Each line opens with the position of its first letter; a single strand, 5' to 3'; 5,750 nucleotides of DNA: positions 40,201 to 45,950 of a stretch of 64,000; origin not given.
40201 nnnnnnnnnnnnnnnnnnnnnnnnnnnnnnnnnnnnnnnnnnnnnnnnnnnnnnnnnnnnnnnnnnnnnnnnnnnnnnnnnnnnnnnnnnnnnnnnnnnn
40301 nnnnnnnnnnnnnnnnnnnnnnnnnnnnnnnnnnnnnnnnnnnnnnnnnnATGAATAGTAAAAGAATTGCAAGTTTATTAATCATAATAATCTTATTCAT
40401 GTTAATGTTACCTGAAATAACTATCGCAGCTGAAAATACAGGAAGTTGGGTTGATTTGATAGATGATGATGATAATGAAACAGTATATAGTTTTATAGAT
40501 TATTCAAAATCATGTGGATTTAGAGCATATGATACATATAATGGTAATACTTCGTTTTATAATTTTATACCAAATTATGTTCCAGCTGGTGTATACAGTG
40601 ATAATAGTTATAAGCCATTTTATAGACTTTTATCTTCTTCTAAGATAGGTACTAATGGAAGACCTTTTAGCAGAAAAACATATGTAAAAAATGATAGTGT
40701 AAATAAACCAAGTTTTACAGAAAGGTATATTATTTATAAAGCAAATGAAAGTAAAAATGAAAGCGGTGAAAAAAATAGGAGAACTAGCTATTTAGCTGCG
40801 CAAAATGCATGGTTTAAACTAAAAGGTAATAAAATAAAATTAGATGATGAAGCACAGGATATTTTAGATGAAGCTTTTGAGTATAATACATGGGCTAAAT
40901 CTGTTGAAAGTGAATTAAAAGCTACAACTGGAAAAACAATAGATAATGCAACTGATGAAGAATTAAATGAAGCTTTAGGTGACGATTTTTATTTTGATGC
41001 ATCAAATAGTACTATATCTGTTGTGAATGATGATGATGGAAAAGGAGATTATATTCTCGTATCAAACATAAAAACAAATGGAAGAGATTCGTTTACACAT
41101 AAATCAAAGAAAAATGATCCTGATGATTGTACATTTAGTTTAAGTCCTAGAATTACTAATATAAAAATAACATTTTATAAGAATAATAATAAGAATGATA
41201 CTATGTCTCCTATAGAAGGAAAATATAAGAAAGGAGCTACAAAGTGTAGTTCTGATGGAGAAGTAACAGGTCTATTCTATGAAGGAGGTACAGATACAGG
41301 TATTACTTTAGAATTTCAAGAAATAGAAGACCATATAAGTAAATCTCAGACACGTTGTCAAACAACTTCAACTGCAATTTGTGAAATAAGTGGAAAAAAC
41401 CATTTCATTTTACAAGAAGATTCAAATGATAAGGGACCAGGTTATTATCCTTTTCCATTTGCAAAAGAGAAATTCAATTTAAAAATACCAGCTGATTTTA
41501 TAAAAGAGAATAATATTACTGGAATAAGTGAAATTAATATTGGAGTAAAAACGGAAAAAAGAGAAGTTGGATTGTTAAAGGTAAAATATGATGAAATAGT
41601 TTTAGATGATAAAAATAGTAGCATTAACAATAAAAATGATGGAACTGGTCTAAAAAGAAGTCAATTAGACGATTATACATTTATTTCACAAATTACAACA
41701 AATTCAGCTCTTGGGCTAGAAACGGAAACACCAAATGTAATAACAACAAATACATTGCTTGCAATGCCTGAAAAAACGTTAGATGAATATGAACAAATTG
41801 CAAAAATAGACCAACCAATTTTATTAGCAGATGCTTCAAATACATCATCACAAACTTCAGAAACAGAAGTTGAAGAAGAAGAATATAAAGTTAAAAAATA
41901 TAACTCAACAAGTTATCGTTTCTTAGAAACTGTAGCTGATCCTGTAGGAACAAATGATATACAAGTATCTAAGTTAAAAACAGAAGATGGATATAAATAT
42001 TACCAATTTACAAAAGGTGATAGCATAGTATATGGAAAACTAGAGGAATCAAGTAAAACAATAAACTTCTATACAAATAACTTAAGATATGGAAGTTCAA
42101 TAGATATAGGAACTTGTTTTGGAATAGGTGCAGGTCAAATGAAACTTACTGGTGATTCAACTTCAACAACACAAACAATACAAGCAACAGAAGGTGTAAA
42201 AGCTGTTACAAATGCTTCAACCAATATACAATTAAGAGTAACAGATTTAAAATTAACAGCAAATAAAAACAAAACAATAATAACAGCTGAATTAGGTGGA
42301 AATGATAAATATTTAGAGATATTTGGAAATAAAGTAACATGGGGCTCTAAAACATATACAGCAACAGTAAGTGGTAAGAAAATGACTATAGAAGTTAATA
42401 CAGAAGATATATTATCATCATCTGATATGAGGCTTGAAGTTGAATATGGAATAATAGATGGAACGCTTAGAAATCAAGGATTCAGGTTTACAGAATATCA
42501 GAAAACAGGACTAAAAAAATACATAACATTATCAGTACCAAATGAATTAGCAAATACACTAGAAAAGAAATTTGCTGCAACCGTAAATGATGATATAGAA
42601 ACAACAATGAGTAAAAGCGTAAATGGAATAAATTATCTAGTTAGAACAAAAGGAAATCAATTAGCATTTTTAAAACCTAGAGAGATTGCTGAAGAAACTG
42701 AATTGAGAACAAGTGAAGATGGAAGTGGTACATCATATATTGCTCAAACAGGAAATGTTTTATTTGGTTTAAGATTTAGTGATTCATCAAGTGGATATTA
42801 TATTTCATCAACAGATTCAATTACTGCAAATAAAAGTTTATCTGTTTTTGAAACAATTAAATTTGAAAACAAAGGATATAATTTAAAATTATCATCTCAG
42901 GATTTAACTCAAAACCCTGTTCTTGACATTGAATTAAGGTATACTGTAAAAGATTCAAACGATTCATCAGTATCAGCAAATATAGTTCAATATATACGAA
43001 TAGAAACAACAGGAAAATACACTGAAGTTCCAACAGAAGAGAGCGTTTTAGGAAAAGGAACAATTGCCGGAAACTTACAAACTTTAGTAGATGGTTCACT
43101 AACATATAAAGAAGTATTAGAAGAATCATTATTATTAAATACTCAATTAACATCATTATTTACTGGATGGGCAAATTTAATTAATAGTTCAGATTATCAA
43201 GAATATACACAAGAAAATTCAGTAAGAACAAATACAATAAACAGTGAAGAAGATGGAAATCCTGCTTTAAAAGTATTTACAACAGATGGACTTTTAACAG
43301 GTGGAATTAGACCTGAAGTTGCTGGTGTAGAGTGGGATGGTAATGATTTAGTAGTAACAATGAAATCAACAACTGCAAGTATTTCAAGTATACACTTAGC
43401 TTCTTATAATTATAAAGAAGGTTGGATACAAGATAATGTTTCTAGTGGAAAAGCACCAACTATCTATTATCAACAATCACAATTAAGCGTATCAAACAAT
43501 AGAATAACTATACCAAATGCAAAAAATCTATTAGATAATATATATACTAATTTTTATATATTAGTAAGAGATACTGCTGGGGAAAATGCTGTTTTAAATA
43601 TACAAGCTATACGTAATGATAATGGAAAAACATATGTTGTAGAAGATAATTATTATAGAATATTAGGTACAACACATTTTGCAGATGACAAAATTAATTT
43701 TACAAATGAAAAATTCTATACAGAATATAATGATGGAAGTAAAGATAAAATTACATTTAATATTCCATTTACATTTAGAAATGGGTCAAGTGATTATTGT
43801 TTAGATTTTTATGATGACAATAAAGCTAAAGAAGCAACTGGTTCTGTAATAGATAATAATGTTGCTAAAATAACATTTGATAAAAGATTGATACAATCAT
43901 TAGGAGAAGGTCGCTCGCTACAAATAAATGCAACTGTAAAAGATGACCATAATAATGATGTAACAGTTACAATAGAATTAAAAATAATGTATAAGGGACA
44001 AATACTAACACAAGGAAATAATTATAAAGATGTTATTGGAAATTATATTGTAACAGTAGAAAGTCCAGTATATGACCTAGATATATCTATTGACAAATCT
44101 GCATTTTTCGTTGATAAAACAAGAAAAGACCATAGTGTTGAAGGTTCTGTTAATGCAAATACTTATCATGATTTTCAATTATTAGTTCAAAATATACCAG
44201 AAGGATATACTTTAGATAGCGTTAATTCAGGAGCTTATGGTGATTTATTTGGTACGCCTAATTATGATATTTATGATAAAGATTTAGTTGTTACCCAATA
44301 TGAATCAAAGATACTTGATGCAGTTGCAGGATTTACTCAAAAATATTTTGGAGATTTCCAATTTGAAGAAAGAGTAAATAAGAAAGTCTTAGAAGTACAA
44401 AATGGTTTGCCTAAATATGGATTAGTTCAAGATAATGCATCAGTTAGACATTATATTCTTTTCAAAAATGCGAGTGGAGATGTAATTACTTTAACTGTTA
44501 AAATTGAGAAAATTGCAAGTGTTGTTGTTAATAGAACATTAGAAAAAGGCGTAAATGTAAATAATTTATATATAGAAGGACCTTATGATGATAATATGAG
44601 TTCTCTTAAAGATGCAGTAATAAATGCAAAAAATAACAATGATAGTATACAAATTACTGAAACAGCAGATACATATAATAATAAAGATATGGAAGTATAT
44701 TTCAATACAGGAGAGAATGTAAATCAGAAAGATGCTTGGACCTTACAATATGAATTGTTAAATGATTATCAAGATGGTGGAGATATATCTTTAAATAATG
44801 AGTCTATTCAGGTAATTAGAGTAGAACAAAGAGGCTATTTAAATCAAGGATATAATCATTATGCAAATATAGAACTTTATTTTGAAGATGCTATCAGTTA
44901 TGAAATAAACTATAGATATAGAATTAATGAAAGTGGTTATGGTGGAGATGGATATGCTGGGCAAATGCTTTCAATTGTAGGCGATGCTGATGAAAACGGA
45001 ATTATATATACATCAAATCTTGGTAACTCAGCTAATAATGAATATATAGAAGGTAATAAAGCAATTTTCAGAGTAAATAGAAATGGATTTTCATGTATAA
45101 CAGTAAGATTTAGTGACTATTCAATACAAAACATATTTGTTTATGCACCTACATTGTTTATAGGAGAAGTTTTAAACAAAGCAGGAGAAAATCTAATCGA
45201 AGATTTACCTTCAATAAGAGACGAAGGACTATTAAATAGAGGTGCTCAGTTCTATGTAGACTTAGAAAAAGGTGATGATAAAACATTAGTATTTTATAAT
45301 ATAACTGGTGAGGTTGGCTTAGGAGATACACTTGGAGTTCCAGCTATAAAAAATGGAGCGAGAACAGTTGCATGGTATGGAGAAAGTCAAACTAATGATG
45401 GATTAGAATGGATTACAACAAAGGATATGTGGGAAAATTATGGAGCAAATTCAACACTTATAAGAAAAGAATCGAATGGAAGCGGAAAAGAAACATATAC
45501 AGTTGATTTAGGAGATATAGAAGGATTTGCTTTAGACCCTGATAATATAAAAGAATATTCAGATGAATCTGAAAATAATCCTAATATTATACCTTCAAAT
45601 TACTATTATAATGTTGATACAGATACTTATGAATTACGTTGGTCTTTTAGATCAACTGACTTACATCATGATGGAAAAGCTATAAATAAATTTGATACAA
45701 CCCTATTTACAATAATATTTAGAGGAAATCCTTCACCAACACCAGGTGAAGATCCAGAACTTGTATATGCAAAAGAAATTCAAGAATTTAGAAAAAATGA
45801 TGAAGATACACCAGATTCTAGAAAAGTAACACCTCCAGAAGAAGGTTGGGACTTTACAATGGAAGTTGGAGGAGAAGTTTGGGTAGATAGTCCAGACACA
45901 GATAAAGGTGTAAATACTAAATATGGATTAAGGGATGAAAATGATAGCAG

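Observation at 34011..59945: A 26-kb block between minC and hslO with two paralogous operons of giant surface proteins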

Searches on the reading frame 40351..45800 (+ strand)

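Call 70: search_solved_structures(query=window:40351-45800:+, max_evalue=0.1)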
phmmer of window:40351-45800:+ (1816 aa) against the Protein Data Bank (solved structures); distinct sequences matched with E-value up to 0.1: 0.
